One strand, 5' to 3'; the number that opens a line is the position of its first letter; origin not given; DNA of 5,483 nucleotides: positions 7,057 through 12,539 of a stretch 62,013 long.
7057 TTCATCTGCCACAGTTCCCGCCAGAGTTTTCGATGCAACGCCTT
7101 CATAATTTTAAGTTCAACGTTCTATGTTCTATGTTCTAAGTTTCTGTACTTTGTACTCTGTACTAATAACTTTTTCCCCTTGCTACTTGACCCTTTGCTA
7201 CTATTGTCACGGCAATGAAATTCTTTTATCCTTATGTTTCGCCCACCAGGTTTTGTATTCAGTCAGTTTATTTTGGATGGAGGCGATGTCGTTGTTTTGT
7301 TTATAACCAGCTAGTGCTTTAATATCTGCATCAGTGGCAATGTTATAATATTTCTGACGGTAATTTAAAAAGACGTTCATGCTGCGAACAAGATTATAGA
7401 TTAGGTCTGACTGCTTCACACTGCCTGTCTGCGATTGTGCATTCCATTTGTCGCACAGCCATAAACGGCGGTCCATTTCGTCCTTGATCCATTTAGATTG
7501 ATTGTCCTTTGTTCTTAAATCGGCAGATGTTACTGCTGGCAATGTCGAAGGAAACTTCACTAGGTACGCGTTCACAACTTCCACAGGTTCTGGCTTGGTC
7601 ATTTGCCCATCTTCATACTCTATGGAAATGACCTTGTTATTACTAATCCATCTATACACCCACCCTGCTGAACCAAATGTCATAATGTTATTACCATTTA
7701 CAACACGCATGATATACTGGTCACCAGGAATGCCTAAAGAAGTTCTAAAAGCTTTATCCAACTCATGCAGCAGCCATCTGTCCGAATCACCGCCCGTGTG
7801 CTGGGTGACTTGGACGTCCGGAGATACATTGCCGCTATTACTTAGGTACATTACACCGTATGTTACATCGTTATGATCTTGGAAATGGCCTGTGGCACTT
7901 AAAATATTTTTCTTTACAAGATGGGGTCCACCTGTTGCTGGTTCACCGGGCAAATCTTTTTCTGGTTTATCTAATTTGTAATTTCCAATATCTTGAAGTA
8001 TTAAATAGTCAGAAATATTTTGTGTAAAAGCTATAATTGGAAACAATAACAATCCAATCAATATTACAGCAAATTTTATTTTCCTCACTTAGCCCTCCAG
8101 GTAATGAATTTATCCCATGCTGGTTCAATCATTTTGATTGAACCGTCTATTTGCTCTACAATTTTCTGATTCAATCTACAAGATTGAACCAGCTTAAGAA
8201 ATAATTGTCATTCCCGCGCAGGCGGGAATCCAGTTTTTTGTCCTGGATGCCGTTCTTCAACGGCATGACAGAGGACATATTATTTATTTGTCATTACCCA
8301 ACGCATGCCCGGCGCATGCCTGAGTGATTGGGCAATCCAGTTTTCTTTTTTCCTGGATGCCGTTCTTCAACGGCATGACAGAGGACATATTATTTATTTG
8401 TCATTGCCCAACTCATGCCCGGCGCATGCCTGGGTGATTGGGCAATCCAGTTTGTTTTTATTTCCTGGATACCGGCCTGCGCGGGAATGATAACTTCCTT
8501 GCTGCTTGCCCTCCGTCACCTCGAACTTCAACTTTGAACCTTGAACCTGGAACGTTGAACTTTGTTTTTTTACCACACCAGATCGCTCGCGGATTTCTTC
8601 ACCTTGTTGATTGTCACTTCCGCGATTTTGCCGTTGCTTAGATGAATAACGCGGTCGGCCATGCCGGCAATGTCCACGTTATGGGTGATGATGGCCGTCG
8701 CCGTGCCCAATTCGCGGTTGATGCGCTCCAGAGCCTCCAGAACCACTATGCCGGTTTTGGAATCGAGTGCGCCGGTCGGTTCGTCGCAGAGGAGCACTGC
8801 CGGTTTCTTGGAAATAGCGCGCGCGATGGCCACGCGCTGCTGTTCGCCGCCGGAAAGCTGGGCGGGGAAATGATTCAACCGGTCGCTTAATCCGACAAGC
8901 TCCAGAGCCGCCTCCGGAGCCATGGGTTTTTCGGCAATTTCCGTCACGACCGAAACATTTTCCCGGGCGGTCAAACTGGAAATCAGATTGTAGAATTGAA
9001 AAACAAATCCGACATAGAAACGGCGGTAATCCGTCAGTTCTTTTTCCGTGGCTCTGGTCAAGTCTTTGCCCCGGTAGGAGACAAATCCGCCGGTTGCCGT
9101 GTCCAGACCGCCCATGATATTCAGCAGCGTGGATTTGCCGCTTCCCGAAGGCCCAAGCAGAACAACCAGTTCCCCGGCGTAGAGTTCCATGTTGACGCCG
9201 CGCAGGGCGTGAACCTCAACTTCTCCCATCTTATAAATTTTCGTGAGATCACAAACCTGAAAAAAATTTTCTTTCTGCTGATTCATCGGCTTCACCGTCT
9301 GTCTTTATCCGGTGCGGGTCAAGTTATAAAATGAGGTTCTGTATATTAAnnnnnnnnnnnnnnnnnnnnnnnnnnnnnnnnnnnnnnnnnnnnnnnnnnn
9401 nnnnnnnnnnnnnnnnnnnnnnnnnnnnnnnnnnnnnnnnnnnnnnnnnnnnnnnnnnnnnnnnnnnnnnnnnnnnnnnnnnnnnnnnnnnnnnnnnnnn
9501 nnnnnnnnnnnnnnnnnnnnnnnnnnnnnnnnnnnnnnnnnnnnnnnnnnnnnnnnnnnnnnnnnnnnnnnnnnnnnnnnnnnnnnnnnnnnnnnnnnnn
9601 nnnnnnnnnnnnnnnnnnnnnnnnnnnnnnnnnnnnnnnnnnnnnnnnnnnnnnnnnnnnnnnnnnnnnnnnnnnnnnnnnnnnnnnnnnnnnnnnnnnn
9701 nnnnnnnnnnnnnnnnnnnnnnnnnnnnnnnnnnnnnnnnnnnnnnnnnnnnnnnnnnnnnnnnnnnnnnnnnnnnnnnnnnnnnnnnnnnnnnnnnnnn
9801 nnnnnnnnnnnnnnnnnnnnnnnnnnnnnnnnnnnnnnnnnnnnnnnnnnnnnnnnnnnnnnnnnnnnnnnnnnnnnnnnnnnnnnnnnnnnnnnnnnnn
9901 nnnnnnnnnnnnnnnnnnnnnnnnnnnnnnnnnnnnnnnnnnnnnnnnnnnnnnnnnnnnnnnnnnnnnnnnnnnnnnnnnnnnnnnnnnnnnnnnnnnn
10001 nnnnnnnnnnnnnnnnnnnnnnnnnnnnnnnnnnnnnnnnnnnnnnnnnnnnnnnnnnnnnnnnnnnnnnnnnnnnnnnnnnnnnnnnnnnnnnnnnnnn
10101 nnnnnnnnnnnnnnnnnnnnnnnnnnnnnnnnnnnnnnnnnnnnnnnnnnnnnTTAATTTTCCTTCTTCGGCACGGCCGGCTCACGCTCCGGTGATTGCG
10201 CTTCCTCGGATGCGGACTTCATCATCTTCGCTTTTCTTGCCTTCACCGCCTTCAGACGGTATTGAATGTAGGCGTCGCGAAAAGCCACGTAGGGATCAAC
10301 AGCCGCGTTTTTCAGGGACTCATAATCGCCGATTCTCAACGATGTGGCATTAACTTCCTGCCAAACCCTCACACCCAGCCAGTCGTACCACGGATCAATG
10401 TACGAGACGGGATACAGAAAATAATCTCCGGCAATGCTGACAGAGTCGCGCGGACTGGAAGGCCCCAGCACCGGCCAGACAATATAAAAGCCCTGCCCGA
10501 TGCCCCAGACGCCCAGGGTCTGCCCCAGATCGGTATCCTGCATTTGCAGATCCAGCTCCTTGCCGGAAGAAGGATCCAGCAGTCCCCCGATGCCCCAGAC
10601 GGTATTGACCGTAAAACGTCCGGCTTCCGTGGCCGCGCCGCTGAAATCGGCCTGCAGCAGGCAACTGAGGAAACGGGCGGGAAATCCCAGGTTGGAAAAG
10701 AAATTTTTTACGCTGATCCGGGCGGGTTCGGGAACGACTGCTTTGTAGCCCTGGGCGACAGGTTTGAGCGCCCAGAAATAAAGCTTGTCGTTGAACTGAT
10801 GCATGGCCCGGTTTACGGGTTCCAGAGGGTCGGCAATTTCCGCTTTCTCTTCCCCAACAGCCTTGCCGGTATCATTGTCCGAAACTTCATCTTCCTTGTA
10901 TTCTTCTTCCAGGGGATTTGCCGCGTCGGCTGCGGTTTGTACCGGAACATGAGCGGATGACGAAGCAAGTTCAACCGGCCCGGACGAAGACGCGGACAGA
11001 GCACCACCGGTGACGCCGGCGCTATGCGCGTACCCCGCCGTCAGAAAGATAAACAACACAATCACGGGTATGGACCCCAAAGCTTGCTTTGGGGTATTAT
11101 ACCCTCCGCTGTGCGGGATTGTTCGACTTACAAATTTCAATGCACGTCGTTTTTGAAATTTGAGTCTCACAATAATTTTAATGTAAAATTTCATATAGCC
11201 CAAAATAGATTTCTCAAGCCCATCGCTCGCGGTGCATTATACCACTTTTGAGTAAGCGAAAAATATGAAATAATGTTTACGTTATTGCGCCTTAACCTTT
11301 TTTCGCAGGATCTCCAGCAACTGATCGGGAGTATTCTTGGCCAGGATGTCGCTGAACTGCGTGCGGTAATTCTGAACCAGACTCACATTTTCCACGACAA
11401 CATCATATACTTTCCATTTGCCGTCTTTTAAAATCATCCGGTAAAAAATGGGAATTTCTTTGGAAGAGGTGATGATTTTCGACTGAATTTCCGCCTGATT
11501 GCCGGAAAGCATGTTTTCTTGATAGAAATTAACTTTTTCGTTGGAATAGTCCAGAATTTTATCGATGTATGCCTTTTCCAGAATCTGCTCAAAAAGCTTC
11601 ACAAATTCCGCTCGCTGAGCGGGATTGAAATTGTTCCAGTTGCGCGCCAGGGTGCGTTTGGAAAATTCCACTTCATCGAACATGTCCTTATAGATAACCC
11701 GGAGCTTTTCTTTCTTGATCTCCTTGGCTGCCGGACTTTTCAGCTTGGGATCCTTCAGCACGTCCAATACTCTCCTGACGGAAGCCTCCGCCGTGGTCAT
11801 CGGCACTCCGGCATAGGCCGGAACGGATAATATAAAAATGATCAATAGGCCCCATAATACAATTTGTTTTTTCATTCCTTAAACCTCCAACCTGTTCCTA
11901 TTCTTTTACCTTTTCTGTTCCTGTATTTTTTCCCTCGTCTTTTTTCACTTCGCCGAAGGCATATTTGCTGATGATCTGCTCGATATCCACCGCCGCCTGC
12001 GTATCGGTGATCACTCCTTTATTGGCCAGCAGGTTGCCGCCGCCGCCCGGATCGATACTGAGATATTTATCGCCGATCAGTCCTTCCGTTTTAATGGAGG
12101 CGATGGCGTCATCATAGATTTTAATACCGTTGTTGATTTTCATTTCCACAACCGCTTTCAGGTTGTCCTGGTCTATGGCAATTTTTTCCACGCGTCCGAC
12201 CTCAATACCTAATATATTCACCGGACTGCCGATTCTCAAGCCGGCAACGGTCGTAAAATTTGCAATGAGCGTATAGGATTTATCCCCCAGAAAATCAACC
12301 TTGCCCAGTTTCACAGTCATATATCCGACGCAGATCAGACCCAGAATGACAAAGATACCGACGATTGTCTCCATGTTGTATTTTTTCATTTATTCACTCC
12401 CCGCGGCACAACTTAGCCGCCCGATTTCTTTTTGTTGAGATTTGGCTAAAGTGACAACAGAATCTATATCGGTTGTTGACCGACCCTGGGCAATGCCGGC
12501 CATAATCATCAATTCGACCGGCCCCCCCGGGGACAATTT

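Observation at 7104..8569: Passenger cassette splitting an ABC exporter operon, bounded by a perfect 13-nt inverted repeat and inverted heptad arrays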

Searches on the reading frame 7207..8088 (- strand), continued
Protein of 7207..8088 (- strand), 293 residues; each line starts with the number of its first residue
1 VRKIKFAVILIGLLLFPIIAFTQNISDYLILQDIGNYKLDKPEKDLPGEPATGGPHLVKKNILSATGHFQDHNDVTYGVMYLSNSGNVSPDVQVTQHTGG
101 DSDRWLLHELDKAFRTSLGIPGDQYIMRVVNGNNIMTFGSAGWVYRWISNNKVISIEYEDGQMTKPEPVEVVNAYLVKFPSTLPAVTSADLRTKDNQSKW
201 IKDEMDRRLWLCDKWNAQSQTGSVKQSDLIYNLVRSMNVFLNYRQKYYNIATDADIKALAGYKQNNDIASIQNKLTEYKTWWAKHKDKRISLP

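Call 52: fold_search(model_id=the predicted structure, library=pdb)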
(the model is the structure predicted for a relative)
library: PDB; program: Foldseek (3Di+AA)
matches with E <= 10: 720; with E <= 0.001: 0
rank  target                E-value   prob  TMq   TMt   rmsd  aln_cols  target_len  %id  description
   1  4esq                  2.6e-02  0.90  0.26  0.36  11.3       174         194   10  Crystal structure of the extracellular domain of PknH from Mycobacterium tuberculosis (released 2012-07-18)
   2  3hlz_B                3.2e-02  0.57  0.23  0.25  18.1       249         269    8  Crystal structure of BT_1490 (NP_810393.1) from BACTEROIDES THETAIOTAOMICRON VPI-5482 at 1.50 A resolution (released 2009-06-16)
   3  7cu9_A                3.6e-02  0.77  0.25  0.36  11.6       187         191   11  Crystal structure of the soluble domain of TiME protein from Mycobacterium smegmatis (released 2021-08-25)
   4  7cu9_B                4.0e-02  0.75  0.24  0.34  11.3       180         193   10  Crystal structure of the soluble domain of TiME protein from Mycobacterium smegmatis (released 2021-08-25)
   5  7qcf_A                6.9e-02  0.13  0.15  0.16  19.4       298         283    5  X-ray crystallographic structure of E. coli K-12 glycyl-tRNA synthetase alpha subunit (glyQ) (released 2022-05-04)
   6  9gvj_C                9.1e-02  0.08  0.12  0.09  21.2       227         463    8  MUC5AC mucin amino acids 28 to 1483 (released 2024-12-04)
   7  6tps_P                9.1e-02  0.06  0.10  0.06  27.5       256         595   11  early intermediate RNA Polymerase I Pre-initiation complex - eiPIC (released 2020-03-18)
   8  7cu8_D                9.6e-02  0.84  0.23  0.33   6.9       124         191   10  Crystal structure of the soluble domain of TiME protein from Mycobacterium tuberculosis (released 2021-08-25)
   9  7wb4_n                9.6e-02  0.12  0.15  0.06  21.0       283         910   12  Cryo-EM structure of the NR subunit from X. laevis NPC (released 2022-03-02)
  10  5ezo_A                9.6e-02  0.05  0.09  0.09  16.1       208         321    7  Crystal Structure of PfCyRPA in complex with an invasion-inhibitory antibody Fab. (released 2017-01-11)
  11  7cu8_A                1.1e-01  0.82  0.23  0.34   6.9       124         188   10  Crystal structure of the soluble domain of TiME protein from Mycobacterium tuberculosis (released 2021-08-25)
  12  9gvq_B                1.3e-01  0.07  0.12  0.05  21.2       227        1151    8  MUC5AC mucin amino acids 28 to 1483 (released 2024-12-04)
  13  7cu8_E                1.5e-01  0.77  0.24  0.34   7.3       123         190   11  Crystal structure of the soluble domain of TiME protein from Mycobacterium tuberculosis (released 2021-08-25)
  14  3l89_G                1.7e-01  0.06  0.11  0.15  16.6       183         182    9  Human Adenovirus type 21 knob in complex with domains SCR1 and SCR2 of CD46 (membrane cofactor protein, MCP) (released 2010-04-14)
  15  7wb4_N                1.8e-01  0.09  0.15  0.06  20.9       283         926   11  Cryo-EM structure of the NR subunit from X. laevis NPC (released 2022-03-02)
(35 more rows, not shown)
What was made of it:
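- The weak best structural neighbours are periplasmic ligand- or lipid-binding domains: PknH sensor, TiME, RseB and LpqN (call 52, E-value 0.026 or worse).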

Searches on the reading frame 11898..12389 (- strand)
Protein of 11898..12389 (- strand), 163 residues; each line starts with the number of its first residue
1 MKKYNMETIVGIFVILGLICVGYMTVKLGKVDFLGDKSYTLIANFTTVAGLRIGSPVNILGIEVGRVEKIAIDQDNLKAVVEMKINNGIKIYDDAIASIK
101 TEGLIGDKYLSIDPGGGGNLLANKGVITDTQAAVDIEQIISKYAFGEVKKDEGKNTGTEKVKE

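Call 74: search_protein_families(library=pfam, proteins=[window:11898-12389:-], max_evalue=0.0001)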
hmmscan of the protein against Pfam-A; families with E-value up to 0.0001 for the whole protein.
window:11898-12389:- (163 aa): 1 family
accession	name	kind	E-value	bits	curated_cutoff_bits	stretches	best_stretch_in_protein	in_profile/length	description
PF02470.25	MlaD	-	6.3e-21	74.9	25.1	1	38-115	2-81/81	MlaD protein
